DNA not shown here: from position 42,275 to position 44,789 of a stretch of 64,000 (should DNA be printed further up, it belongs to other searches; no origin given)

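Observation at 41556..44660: GT-C protein with a HHDESLH first-loop motif fused to a six-bladed NHL propeller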

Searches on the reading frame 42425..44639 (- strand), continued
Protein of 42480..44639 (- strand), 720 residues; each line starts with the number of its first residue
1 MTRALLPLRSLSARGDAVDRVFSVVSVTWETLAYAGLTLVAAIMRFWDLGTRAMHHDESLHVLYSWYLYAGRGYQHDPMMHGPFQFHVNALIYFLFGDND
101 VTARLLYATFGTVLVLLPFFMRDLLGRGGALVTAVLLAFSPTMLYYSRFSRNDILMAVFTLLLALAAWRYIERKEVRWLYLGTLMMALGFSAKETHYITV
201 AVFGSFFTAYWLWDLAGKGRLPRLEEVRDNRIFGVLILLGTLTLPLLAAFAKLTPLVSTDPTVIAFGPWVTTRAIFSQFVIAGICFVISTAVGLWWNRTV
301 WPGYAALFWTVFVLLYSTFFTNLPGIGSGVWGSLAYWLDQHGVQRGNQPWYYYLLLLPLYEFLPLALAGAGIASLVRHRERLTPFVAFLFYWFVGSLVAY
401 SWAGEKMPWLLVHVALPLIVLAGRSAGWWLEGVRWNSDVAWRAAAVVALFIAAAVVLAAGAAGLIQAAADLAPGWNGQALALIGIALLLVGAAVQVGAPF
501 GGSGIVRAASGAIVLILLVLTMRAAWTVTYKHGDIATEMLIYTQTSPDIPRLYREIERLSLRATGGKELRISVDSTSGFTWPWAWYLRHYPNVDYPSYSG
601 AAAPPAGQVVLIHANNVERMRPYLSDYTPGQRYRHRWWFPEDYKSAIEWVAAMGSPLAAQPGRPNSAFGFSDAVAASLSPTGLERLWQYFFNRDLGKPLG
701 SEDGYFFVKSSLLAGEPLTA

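Call 89: find_homologous_proteins(query=L084:8980-10914:+, max_evalue=1e-10)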
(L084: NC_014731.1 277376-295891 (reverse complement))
Query L084:8980-10914:+ (645 aa): 406 proteins with E <= 1e-10 among 8000 candidates; the best 120 are listed.
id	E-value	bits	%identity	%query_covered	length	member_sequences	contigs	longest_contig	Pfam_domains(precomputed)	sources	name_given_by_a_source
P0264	0.0e+0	1406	98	100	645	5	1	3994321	PF02366.25,PF26681.1,PF13231.13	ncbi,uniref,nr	ncbi:TIGR03663 family protein [Halogeometricum borinquense]|uniref:TIGR03663 family protein n=1 Tax=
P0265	2.7e-152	527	48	94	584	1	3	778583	PF26681.1,PF13231.13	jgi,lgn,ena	-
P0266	1.4e-149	518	44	97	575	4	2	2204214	PF02366.25,PF26681.1,PF13231.13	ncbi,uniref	ncbi:TIGR03663 family protein [Salarchaeum japonicum]|uniref:TIGR03663 family protein n=2 Tax=Salarc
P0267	3.0e-149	517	46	93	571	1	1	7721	PF26681.1,PF13231.13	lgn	-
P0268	9.9e-149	515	45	92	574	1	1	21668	PF02366.25,PF26681.1,PF13231.13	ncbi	ncbi:MAG: flippase activity-associated protein Agl23 [Halobacteriaceae archaeon]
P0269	2.9e-147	510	43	96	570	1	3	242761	PF02366.25,PF26681.1,PF13231.13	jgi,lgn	-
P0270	3.2e-147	510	44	95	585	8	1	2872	PF02366.25,PF26681.1,PF13231.13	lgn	-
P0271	3.9e-147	510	44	91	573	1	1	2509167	PF02366.25,PF26681.1,PF13231.13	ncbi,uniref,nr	ncbi:flippase activity-associated protein Agl23 [Halobacterium zhouii]|uniref:flippase activity-asso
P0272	1.4e-145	505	45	96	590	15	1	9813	PF02366.25,PF26681.1,PF13231.13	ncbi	ncbi:MAG: flippase activity-associated protein Agl23 [Haloarculaceae archaeon]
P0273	1.4e-144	501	45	97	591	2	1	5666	PF02366.25,PF26681.1,PF13231.13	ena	-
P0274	2.2e-144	501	55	58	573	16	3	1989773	PF26681.1,PF13231.13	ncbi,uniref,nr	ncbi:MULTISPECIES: flippase activity-associated protein Agl23 [Halobacterium]|uniref:flippase activi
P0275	2.5e-144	500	44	91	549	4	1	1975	PF26681.1,PF13231.13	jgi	-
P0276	3.3e-144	500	46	95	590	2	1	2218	PF02366.25,PF26681.1,PF13231.13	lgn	-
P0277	7.9e-144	499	44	96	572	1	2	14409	PF26681.1,PF13231.13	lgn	-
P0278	1.6e-143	498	45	91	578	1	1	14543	PF02366.25,PF26681.1,PF13231.13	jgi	jgi:uncharacterized protein (TIGR03663 family)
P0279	2.8e-142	494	45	94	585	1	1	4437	PF02366.25,PF26681.1,PF13231.13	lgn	-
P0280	9.4e-142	492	45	97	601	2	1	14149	PF02366.25,PF26681.1,PF13231.13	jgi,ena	jgi:uncharacterized protein (TIGR03663 family)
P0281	5.3e-141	489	44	97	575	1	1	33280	PF26681.1,PF13231.13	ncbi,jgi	-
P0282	1.6e-140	488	54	61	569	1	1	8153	PF02366.25,PF26681.1,PF13231.13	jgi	jgi:uncharacterized protein (TIGR03663 family)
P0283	1.2e-139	485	47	93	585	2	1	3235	PF26681.1,PF13231.13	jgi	jgi:uncharacterized protein (TIGR03663 family)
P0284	2.3e-139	484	55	56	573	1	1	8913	PF02366.25,PF26681.1,PF13231.13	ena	-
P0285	3.2e-139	484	56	60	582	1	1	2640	PF02366.25,PF26681.1,PF13231.13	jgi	jgi:uncharacterized protein (TIGR03663 family)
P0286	1.5e-138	481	42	95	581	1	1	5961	PF26681.1,PF13231.13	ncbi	ncbi:MAG: flippase activity-associated protein Agl23 [Halobacteriaceae archaeon]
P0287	1.6e-136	475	55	56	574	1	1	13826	PF02366.25,PF26681.1,PF13231.13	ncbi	ncbi:MAG: flippase activity-associated protein Agl23 [Halanaeroarchaeum sp.]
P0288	1.9e-136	474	44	92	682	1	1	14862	PF02366.25,PF26681.1,PF13231.13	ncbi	-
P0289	5.8e-136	473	42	95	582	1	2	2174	PF26681.1,PF13231.13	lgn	-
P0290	1.7e-134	468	49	61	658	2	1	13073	PF02366.25,PF26681.1,PF13231.13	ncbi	-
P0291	5.5e-134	466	43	95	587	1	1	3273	PF26681.1,PF13231.13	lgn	-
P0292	1.7e-133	465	44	92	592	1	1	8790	PF02366.25,PF26681.1,PF13231.13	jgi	jgi:uncharacterized protein (TIGR03663 family)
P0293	1.7e-133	465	56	54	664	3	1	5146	PF02366.25,PF26681.1,PF13231.13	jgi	jgi:uncharacterized protein (TIGR03663 family)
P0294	3.2e-133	464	55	58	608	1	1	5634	PF02366.25,PF26681.1,PF13231.13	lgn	-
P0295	6.0e-132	459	42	92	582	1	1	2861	PF26681.1,PF13231.13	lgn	-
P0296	1.0e-131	459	43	95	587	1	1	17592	PF26681.1,PF13231.13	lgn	-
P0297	1.2e-131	459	41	94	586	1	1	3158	PF02366.25,PF26681.1,PF13231.13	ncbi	ncbi:MAG: flippase activity-associated protein Agl23 [Halodesulfurarchaeum sp.]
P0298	2.6e-131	457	54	53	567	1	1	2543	PF26681.1,PF13231.13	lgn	-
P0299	1.6e-130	455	44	94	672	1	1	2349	PF26681.1,PF13231.13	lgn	-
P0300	4.5e-130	453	42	92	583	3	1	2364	PF26681.1,PF13231.13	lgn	-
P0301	8.2e-130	452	53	59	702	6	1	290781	PF26681.1,PF13231.13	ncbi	-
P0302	2.8e-129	451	42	97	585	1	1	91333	PF26681.1,PF13231.13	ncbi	ncbi:MAG: flippase activity-associated protein Agl23 [Halobacteriaceae archaeon]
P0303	8.4e-128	446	42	95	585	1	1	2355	PF26681.1,PF13231.13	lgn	-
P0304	9.2e-127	442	42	92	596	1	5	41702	PF02366.25,PF26681.1,PF13231.13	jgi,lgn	jgi:uncharacterized protein (TIGR03663 family)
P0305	2.1e-126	441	54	58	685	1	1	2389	PF02366.25,PF26681.1,PF13231.13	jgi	jgi:uncharacterized protein (TIGR03663 family)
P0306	1.8e-125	438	42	97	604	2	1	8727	PF02366.25,PF26681.1,PF13231.13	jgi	jgi:uncharacterized protein (TIGR03663 family)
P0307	1.8e-125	438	42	95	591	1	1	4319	PF26681.1,PF13231.13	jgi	jgi:uncharacterized protein (TIGR03663 family)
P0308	4.2e-125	437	42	95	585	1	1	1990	PF26681.1,PF13231.13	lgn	-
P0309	1.1e-124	436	50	63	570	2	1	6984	PF02366.25,PF26681.1,PF13231.13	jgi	jgi:uncharacterized protein (TIGR03663 family)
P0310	1.6e-124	435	51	56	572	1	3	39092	PF02366.25,PF26681.1,PF13231.13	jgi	jgi:uncharacterized protein (TIGR03663 family)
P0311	1.2e-123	432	48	63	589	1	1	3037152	PF26681.1,PF13231.13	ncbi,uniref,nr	ncbi:TIGR03663 family protein [Halorussus salilacus]|uniref:flippase activity-associated protein Agl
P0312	1.5e-123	432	51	55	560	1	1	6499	PF26681.1,PF13231.13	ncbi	ncbi:MAG: flippase activity-associated protein Agl23 [Haloglomus sp.]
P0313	3.0e-123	431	52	59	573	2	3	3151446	PF26681.1,PF13231.13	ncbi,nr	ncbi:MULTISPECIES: flippase activity-associated protein Agl23 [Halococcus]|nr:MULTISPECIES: flippase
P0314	1.0e-122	429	51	59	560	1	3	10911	PF26681.1,PF13231.13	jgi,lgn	jgi:uncharacterized protein (TIGR03663 family)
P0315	5.0e-122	427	52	58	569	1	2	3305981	PF02366.25,PF26681.1,PF13231.13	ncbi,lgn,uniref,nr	ncbi:flippase activity-associated protein Agl23 [Halococcus saccharolyticus]|uniref:Membrane-bound m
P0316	2.2e-121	425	48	58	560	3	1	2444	PF02366.25,PF26681.1,PF13231.13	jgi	-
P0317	5.2e-121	423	53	60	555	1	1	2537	PF02366.25,PF26681.1,PF13231.13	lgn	-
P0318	5.9e-121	423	41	93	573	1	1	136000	PF26681.1,PF13231.13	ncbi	ncbi:flippase activity-associated protein Agl23 [Halobacteriales archaeon Cl-PHB]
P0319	2.9e-120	421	50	59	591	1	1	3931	PF26681.1,PF13231.13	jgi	-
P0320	5.2e-120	420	49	62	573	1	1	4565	PF02366.25,PF26681.1,PF13231.13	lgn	-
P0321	6.6e-120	420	52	59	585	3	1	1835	PF02366.25,PF26681.1,PF13231.13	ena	-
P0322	7.9e-120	419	51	58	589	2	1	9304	PF26681.1,PF13231.13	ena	-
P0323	9.7e-120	419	51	60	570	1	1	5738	PF26681.1,PF13231.13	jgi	jgi:uncharacterized protein (TIGR03663 family)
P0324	1.1e-119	419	53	56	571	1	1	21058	PF02366.25,PF26681.1,PF13231.13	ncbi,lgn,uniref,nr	ncbi:flippase activity-associated protein Agl23 [Halococcus agarilyticus]|uniref:flippase activity-a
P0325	2.6e-119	418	54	56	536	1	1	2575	PF02366.25,PF26681.1,PF13231.13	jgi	-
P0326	1.5e-118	415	51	58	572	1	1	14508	PF02366.25,PF26681.1,PF13231.13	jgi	jgi:uncharacterized protein (TIGR03663 family)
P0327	1.9e-118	415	52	58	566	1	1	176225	PF02366.25,PF26681.1,PF13231.13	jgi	jgi:uncharacterized protein (TIGR03663 family)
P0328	2.4e-118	415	49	58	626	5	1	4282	PF26681.1,PF13231.13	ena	-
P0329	4.2e-118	414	50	58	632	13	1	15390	PF26681.1,PF13231.13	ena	-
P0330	6.4e-118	413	51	58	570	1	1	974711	PF02366.25,PF26681.1,PF13231.13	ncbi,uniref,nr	ncbi:flippase activity-associated protein Agl23 [Halococcus sediminicola]|uniref:flippase activity-a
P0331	6.4e-118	413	52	58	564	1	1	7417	PF26681.1,PF13231.13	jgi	jgi:uncharacterized protein (TIGR03663 family)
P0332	3.1e-117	411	49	58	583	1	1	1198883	PF26681.1,PF13231.13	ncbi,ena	-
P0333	8.8e-117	409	48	60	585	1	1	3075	PF02366.25,PF26681.1,PF13231.13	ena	-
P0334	1.1e-116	409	47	58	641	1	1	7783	PF26681.1,PF13231.13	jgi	-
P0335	1.8e-116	408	46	60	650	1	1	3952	PF26681.1,PF13231.13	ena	-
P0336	2.1e-116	408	39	93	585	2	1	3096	PF02366.25,PF26681.1,PF13231.13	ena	-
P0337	2.4e-116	408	48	58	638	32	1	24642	PF26681.1,PF13231.13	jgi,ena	jgi:uncharacterized protein (TIGR03663 family)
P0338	6.1e-116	407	49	55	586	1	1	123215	PF26681.1,PF13231.13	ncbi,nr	ncbi:TIGR03663 family protein [Halobacteriales archaeon QS_1_67_19]|nr:MAG: TIGR03663 family protein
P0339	9.2e-116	406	48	59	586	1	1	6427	PF26681.1,PF13231.13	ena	-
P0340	1.5e-115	405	50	60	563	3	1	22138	PF02366.25,PF26681.1,PF13231.13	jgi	jgi:uncharacterized protein (TIGR03663 family)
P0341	1.7e-115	405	52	58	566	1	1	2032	PF26681.1,PF13231.13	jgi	jgi:uncharacterized protein (TIGR03663 family)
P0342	2.2e-115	405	47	58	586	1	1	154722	PF26681.1,PF13231.13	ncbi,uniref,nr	ncbi:flippase activity-associated protein Agl23 [Halorussus litoreus]|uniref:flippase activity-assoc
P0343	2.4e-115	405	38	96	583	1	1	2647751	PF26681.1,PF13231.13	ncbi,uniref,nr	ncbi:flippase activity-associated protein Agl23 [Haladaptatus caseinilyticus]|uniref:flippase activi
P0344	5.5e-115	403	48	58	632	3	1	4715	PF26681.1,PF13231.13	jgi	jgi:uncharacterized protein (TIGR03663 family)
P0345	9.5e-115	403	50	60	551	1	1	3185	PF26681.1,PF13231.13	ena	-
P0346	1.4e-114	402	51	55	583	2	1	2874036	PF26681.1,PF13231.13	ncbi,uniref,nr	ncbi:flippase activity-associated protein Agl23 [Haladaptatus halobius]|uniref:flippase activity-ass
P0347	1.8e-114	402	46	58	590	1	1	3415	PF26681.1,PF13231.13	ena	-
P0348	2.1e-114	402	40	88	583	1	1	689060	PF26681.1,PF13231.13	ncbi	ncbi:flippase activity-associated protein Agl23 [Haladaptatus sp. NG-SE-30]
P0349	2.2e-114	401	49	58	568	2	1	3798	PF26681.1,PF13231.13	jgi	jgi:uncharacterized protein (TIGR03663 family)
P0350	2.3e-114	401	39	92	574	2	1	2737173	PF26681.1,PF13231.13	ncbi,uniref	ncbi:flippase activity-associated protein Agl23 [Haladaptatus sp. ZSTT2]|uniref:flippase activity-as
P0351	2.5e-114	401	50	57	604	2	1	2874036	PF26681.1,PF13231.13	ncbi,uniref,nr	ncbi:flippase activity-associated protein Agl23 [Haladaptatus halobius]|uniref:flippase activity-ass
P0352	4.6e-114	400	41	91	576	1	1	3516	PF02366.25,PF26681.1,PF13231.13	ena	-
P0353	4.6e-114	400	46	58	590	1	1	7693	PF26681.1,PF13231.13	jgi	jgi:uncharacterized protein (TIGR03663 family)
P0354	4.8e-114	400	53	58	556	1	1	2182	PF26681.1,PF13231.13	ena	-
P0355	5.0e-114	400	46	58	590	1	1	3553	PF26681.1,PF13231.13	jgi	jgi:uncharacterized protein (TIGR03663 family)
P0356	9.6e-114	399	50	58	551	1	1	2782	PF02366.25,PF26681.1,PF13231.13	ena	-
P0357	9.9e-114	399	48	55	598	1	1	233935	PF26681.1,PF13231.13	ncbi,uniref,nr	ncbi:flippase activity-associated protein Agl23 [Halorussus salinisoli]|uniref:flippase activity-ass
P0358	1.1e-113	399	50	53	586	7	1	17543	PF02366.25,PF26681.1,PF13231.13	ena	-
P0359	1.3e-113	399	49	58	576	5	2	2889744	PF02366.25,PF26681.1,PF13231.13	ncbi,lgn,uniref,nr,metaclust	ncbi:dolichyl-phosphate-mannose-protein mannosyltransferase [Halococcus morrhuae DSM 1307]|uniref:Do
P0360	1.5e-113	399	38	90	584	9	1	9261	PF26681.1,PF13231.13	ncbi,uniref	ncbi:flippase activity-associated protein Agl23 [Haladaptatus sp.]|uniref:flippase activity-associat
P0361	2.0e-113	398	39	91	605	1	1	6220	PF02366.25,PF26681.1,PF13231.13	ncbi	ncbi:MAG: flippase activity-associated protein Agl23 [Halococcoides sp.]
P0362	2.1e-113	398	48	60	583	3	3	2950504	PF26681.1,PF13231.13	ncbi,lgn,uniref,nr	ncbi:dolichyl-phosphate-mannose-proteinmannosyltransfe rase [Haladaptatus paucihalophilus DX253]|uni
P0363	2.2e-113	398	39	93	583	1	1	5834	PF02366.25,PF26681.1,PF13231.13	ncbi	-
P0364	2.3e-113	398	48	58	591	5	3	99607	PF26681.1,PF13231.13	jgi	jgi:uncharacterized protein (TIGR03663 family)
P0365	2.6e-113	398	51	55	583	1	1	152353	PF26681.1,PF13231.13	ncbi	ncbi:flippase activity-associated protein Agl23 [Haladaptatus sp. NG-WS-4]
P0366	6.3e-113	397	46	58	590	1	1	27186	PF26681.1,PF13231.13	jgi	jgi:uncharacterized protein (TIGR03663 family)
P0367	1.7e-112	395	48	60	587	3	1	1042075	PF26681.1,PF13231.13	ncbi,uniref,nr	ncbi:flippase activity-associated protein Agl23 [Halorussus halobius]|uniref:flippase activity-assoc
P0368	2.0e-112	395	49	57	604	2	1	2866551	PF02366.25,PF26681.1,PF13231.13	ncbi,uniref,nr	ncbi:flippase activity-associated protein Agl23 [Haladaptatus salinisoli]|uniref:flippase activity-a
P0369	6.0e-112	393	51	60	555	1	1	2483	PF26681.1,PF13231.13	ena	-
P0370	6.4e-112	393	48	58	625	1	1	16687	PF26681.1,PF13231.13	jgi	jgi:uncharacterized protein (TIGR03663 family)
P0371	7.4e-112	393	48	62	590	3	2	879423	PF02366.25,PF26681.1,PF13231.13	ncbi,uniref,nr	ncbi:flippase activity-associated protein Agl23 [Halorientalis brevis]|uniref:Flippase activity-asso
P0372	1.4e-111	392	45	58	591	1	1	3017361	PF26681.1,PF13231.13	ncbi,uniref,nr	ncbi:flippase activity-associated protein Agl23 [Halorussus pelagicus]|uniref:flippase activity-asso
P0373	1.5e-111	392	48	56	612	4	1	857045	PF02366.25,PF26681.1,PF13231.13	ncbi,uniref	ncbi:flippase activity-associated protein Agl23 [Halomicrococcus sp. SG-WS-1]|uniref:flippase activi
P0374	2.7e-111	391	49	59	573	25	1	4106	PF02366.25,PF26681.1,PF13231.13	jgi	jgi:uncharacterized protein (TIGR03663 family)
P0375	2.9e-111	391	50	58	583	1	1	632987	PF26681.1,PF13231.13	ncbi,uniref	ncbi:flippase activity-associated protein Agl23 [Haladaptatus sp. DFWS20]|uniref:flippase activity-a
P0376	3.7e-111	391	48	59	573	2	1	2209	PF26681.1,PF13231.13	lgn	-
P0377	4.0e-111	391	49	59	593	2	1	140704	PF26681.1,PF13231.13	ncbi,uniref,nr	ncbi:flippase activity-associated protein Agl23 [Halorussus marinus]|uniref:flippase activity-associ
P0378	5.4e-111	390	47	57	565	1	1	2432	PF26681.1,PF13231.13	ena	-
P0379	6.0e-111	390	49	55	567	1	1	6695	PF26681.1,PF13231.13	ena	-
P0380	1.4e-110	389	38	96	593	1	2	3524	PF26681.1,PF13231.13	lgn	-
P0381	1.5e-110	389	48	60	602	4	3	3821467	PF02366.25,PF26681.1,PF13231.13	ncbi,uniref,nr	ncbi:flippase activity-associated protein Agl23 [Haladaptatus pallidirubidus]|uniref:TIGR03663 famil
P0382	3.0e-110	388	48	59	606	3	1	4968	PF26681.1,PF13231.13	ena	-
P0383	3.0e-110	388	39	94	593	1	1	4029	PF02366.25,PF26681.1,PF13231.13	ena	-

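Call 90: find_encoding_contigs(protein=P0274, flank=6000, max_places=1)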
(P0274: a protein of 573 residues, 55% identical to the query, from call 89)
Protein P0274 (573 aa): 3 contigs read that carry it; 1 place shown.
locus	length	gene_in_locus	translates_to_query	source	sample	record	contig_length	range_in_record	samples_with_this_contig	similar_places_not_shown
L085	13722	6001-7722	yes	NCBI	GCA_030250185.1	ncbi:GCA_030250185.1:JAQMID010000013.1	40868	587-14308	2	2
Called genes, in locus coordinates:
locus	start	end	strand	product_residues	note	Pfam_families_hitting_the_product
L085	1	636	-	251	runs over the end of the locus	PF13349:DUF4097 (faint)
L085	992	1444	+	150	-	PF19131:DUF5814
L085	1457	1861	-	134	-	PF01402:RHH_1 (faint), PF26471:DUF8146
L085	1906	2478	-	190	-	-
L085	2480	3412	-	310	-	-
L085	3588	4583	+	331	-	PF00483:NTP_transferase, PF12804:NTP_transf_3 (weak), PF22640:ManC_GMP_beta-helix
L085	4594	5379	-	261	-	PF00106:adh_short, PF08659:KR, PF13561:adh_short_C2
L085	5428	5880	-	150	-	PF01938:TRAM (weak)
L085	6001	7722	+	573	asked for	PF13231:PMT_2, PF26681:Agl23_C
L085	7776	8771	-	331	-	PF04055:Radical_SAM (weak), PF26257:DUF8061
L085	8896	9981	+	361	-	PF04123:DUF373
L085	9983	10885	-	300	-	PF00348:polyprenyl_synt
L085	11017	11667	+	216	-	PF01161:PBP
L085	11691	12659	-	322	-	PF01012:ETF, PF00766:ETF_alpha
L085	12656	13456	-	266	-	PF01012:ETF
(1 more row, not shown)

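Call 91: find_encoding_contigs(protein=P0313, flank=6000, max_places=1)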
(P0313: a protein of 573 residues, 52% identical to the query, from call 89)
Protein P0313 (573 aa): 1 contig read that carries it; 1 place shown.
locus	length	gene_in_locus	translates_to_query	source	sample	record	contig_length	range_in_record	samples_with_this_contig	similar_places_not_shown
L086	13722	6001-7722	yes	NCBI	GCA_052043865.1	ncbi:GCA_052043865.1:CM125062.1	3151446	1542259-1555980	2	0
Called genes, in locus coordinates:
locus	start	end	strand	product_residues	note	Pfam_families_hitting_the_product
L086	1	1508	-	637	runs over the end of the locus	PF00575:S1 (weak), PF01336:tRNA_anti-codon, PF01368:DHH (weak)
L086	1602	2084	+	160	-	PF26422:Halo_JAB_MPN, PF14464:Prok-JAB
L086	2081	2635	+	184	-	PF01467:CTP_transf_like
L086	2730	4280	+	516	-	PF13462:Thioredoxin_4, PF01323:DSBA, PF01226:Form_Nir_trans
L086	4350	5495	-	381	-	PF00155:Aminotran_1_2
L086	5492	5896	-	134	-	PF00885:DMRL_synthase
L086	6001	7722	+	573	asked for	PF13231:PMT_2, PF26681:Agl23_C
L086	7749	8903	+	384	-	PF22660:RS_preATP-grasp-like, PF02222:ATP-grasp, PF07478:Dala_Dala_lig_C (weak), PF17769:PurK_C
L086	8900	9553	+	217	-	PF00731:AIRC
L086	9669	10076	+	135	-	PF00507:Oxidored_q4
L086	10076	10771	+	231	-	PF01058:Oxidored_q6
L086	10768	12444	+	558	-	PF00329:Complex1_30kDa, PF00346:Complex1_49kDa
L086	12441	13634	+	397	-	PF00146:NADHdh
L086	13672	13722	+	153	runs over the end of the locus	PF13183:Fer4_8 (faint), PF25160:LdpA_Fe-S-bd (faint), PF12797:Fer4_2 (faint), PF13237:Fer4_10 (weak), PF14697:Fer4_21, PF12838:Fer4_7, PF13187:Fer4_9 (weak), PF00037:Fer4 (weak), +2 more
